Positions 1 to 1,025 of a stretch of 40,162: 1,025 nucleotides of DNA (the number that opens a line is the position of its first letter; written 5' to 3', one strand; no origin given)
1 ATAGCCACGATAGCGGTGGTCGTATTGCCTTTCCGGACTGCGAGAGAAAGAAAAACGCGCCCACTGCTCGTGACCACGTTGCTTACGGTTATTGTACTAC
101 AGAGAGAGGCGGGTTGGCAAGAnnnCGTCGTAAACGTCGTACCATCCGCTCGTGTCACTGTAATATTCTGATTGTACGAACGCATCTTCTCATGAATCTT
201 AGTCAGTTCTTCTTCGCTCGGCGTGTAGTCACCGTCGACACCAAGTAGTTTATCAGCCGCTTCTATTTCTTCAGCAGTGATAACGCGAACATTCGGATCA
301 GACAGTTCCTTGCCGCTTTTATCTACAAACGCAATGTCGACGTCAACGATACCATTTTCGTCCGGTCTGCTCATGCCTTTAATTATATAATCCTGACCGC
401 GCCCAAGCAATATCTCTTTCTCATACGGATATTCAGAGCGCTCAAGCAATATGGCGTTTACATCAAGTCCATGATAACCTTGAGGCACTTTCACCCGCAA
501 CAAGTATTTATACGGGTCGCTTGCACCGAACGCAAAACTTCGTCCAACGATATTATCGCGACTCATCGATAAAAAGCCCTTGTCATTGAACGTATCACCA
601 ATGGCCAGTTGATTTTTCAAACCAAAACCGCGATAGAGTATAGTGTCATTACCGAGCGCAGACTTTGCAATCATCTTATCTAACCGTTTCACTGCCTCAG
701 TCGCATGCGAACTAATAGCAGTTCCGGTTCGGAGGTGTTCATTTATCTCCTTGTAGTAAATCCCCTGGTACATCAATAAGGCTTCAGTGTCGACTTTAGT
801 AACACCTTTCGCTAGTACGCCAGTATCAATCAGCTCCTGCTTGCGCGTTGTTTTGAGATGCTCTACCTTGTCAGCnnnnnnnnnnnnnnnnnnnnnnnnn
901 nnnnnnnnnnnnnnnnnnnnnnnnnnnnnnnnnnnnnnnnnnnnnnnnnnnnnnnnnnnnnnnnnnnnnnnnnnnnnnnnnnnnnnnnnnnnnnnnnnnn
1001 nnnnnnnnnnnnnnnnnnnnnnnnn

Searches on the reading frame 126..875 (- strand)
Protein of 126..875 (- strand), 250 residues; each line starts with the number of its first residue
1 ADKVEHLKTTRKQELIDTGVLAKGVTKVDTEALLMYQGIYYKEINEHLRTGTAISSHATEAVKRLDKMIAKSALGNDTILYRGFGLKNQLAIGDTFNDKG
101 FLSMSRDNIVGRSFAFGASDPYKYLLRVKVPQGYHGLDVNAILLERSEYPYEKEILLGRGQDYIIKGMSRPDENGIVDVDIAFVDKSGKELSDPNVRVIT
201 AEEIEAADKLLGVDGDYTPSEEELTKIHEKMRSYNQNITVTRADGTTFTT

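Call 29: search_protein_families(library=pfam, proteins=[window:126-875:-], max_evalue=0.1)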
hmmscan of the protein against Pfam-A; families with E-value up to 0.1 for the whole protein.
window:126-875:- (250 aa): 1 family
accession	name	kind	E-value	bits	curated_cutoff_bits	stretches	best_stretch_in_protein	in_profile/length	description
PF03496.20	ADPrib_exo_Tox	-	1.6e-19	70.4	23.4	1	22-171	13-179/196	ADP-ribosyltransferase exoenzyme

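Call 43: find_homologous_proteins(query=window:126-875:-, max_evalue=0.001)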
Query window:126-875:- (250 aa): 14 proteins with E <= 0.001 among 574 candidates.
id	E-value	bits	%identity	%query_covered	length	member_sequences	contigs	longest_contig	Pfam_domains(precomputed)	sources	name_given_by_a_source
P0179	2.1e-154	530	97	100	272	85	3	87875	PF03496.21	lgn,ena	-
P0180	8.8e-137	473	90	100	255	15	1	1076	PF03496.21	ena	-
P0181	1.2e-104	367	70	96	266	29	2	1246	PF03496.21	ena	-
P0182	7.7e-104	365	70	96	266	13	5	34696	PF03496.21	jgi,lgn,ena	-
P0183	5.6e-74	267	92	53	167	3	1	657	PF03496.21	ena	-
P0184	2.3e-48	183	47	77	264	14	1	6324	PF03496.21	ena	-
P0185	2.0e-44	170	46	77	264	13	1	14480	PF03496.21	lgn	-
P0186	3.4e-43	166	46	77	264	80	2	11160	PF03496.21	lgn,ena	-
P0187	6.0e-43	165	50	67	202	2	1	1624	PF03496.21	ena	-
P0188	3.0e-42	163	38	98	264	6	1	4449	PF03496.21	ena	-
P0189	1.4e-41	161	44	77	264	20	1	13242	PF03496.21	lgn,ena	-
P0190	9.5e-40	155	48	67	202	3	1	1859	PF03496.21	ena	-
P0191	4.1e-39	153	48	67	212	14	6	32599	PF03496.21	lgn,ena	-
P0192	7.6e-39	152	48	67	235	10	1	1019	PF03496.21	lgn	-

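Call 45: find_encoding_contigs(protein=P0186, flank=6000, max_places=2)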
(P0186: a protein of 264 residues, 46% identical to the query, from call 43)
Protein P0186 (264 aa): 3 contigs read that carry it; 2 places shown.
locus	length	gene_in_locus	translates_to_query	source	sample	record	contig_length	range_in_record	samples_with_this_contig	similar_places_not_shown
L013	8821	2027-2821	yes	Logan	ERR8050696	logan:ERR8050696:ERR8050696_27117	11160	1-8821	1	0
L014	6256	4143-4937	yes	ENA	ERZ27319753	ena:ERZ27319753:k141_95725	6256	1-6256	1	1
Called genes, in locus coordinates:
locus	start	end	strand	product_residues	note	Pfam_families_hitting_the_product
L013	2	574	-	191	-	?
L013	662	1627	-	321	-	PF13784:Fic_N, PF02661:Fic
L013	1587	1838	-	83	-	-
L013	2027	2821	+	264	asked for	PF03496:ADPrib_exo_Tox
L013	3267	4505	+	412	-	PF01522:Polysacc_deac_1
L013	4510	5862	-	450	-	-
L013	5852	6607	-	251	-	PF09323:DUF1980 (weak), PF21537:DUF1980_C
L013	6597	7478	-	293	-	PF03773:ArsP_1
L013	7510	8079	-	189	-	PF01725:Ham1p_like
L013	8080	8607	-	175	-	PF13671:AAA_33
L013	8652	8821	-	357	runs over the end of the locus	PF14398:ATPgrasp_YheCD (faint), PF02655:ATP-grasp_3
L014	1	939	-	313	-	?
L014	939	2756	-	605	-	PF01555:N6_N4_Mtase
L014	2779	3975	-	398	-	PF13784:Fic_N, PF02661:Fic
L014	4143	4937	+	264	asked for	PF03496:ADPrib_exo_Tox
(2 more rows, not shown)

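Call 46: find_encoding_contigs(protein=P0182, flank=6000, max_places=2)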
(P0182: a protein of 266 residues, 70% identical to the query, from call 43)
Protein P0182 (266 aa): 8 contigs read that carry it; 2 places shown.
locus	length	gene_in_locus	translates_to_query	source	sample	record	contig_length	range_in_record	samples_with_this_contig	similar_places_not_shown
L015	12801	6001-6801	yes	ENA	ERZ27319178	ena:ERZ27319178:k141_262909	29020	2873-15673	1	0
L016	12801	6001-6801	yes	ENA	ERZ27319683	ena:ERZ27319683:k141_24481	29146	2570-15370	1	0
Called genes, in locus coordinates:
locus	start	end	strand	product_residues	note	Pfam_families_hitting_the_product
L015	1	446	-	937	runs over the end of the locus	PF00270:DEAD, PF04851:ResIII, PF19778:RE_endonuc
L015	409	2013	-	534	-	PF02463:SMC_N, PF11398:DUF2813, PF13175:AAA_15, PF13476:AAA_23 (faint), PF13304:AAA_21, PF13175:AAA_15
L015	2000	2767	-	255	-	-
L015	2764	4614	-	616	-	PF01555:N6_N4_Mtase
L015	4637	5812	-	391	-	PF13784:Fic_N, PF02661:Fic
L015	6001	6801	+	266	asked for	PF03496:ADPrib_exo_Tox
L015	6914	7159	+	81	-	-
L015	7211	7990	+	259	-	PF01522:Polysacc_deac_1 (weak)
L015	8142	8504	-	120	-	-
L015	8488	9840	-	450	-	-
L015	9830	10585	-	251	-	PF09323:DUF1980 (faint), PF21537:DUF1980_C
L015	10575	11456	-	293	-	PF03773:ArsP_1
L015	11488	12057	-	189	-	PF01725:Ham1p_like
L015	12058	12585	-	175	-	PF13671:AAA_33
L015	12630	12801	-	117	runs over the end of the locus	-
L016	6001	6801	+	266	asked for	PF03496:ADPrib_exo_Tox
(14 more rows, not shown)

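Call 57: predict_structure(alignment_id=A2)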
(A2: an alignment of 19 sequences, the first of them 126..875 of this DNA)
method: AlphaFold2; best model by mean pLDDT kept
length: 250 residues; sequences in the alignment: 19
mean_pLDDT: 83.4   pTM: 0.81
mean pLDDT of the five models: 83.4, 81.9, 80.8, 80.8, 79.8
residues with pLDDT >= 90: 75; 70-90: 147; 50-70: 22; < 50: 6
segments of 3 or more residues with pLDDT < 50: 187-190
pLDDT, mean of each block of 10 residues (from residue 1): 72 69 78 89 88 91 91 84 92 85 90 90 92 85 85 88 87 94 62 58 80 75 88 84 88
secondary structure, 60 per line:
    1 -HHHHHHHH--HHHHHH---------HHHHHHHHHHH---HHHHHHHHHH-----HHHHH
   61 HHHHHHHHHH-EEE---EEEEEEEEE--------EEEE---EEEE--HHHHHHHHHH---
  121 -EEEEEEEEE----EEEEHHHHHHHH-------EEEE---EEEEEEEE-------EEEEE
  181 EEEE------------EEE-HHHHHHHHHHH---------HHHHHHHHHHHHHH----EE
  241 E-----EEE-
elements in order: H2-9 H12-17 H27-37 H41-50 H56-70 E72-74 E78-86 E95-98 E102-105 H108-117 E122-130 E135-138 H139-146 E154-157 E161-168 E176-184 E197-199 H201-211 H221-234 E239-241 E247-249

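Call 78: search_solved_structures(query=A2, max_evalue=0.01, show_alignments=2)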
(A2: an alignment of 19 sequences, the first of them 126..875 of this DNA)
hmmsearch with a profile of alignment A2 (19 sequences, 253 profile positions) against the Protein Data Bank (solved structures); distinct sequences matched with E-value up to 0.01: 22.
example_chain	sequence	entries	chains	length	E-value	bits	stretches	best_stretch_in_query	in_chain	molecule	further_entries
1qs2_A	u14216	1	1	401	1.3e-12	50.9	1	31-95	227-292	ADP-RIBOSYLTRANSFERASE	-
9vej_H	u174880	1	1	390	1.1e-11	47.8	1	31-95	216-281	Vip2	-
9veg_H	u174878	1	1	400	1.6e-11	47.3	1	31-95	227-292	Vip2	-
4xzj_A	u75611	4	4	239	3.2e-10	43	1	28-197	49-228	Putative NAD(+)--arginine ADP-ribosyltransferase Vis | NAD(+)--arginine ADP-ribosyltransferase Vis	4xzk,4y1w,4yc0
4fk7_A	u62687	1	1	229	1.8e-09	40.6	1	102-190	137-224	Putative ADP-ribosyltransferase Certhrax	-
8za7_B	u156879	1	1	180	2e-09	40.4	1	36-182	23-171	Lmo0066 protein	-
4fxq_A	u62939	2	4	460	5.3e-08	35.7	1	102-190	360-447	Putative ADP-ribosyltransferase Certhrax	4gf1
1ojq_A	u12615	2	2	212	1.5e-07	34.3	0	29-95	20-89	ADP-RIBOSYLTRANSFERASE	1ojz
4tr5_A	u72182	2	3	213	8.5e-07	31.8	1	52-180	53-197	C3larvin | Toxin-like protein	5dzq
5h03_A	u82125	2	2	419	2.5e-06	30.2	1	31-96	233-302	Binary enterotoxin of Clostridium perfringens component a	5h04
5gtt_A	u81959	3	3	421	2.9e-06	30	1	31-96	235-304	Binary enterotoxin of Clostridium perfringens component a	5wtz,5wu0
6gnn_C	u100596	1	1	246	3e-05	26.7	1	34-125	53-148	Exoenzyme T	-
6gn0_E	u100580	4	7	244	3.3e-05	26.6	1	37-125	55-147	Exoenzyme S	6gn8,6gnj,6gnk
5urp_A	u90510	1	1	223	4.8e-05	26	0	35-93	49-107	Toxin 2A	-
2c8g_A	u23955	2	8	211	0.00065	22.3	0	31-92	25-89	MONO-ADP-RIBOSYLTRANSFERASE C3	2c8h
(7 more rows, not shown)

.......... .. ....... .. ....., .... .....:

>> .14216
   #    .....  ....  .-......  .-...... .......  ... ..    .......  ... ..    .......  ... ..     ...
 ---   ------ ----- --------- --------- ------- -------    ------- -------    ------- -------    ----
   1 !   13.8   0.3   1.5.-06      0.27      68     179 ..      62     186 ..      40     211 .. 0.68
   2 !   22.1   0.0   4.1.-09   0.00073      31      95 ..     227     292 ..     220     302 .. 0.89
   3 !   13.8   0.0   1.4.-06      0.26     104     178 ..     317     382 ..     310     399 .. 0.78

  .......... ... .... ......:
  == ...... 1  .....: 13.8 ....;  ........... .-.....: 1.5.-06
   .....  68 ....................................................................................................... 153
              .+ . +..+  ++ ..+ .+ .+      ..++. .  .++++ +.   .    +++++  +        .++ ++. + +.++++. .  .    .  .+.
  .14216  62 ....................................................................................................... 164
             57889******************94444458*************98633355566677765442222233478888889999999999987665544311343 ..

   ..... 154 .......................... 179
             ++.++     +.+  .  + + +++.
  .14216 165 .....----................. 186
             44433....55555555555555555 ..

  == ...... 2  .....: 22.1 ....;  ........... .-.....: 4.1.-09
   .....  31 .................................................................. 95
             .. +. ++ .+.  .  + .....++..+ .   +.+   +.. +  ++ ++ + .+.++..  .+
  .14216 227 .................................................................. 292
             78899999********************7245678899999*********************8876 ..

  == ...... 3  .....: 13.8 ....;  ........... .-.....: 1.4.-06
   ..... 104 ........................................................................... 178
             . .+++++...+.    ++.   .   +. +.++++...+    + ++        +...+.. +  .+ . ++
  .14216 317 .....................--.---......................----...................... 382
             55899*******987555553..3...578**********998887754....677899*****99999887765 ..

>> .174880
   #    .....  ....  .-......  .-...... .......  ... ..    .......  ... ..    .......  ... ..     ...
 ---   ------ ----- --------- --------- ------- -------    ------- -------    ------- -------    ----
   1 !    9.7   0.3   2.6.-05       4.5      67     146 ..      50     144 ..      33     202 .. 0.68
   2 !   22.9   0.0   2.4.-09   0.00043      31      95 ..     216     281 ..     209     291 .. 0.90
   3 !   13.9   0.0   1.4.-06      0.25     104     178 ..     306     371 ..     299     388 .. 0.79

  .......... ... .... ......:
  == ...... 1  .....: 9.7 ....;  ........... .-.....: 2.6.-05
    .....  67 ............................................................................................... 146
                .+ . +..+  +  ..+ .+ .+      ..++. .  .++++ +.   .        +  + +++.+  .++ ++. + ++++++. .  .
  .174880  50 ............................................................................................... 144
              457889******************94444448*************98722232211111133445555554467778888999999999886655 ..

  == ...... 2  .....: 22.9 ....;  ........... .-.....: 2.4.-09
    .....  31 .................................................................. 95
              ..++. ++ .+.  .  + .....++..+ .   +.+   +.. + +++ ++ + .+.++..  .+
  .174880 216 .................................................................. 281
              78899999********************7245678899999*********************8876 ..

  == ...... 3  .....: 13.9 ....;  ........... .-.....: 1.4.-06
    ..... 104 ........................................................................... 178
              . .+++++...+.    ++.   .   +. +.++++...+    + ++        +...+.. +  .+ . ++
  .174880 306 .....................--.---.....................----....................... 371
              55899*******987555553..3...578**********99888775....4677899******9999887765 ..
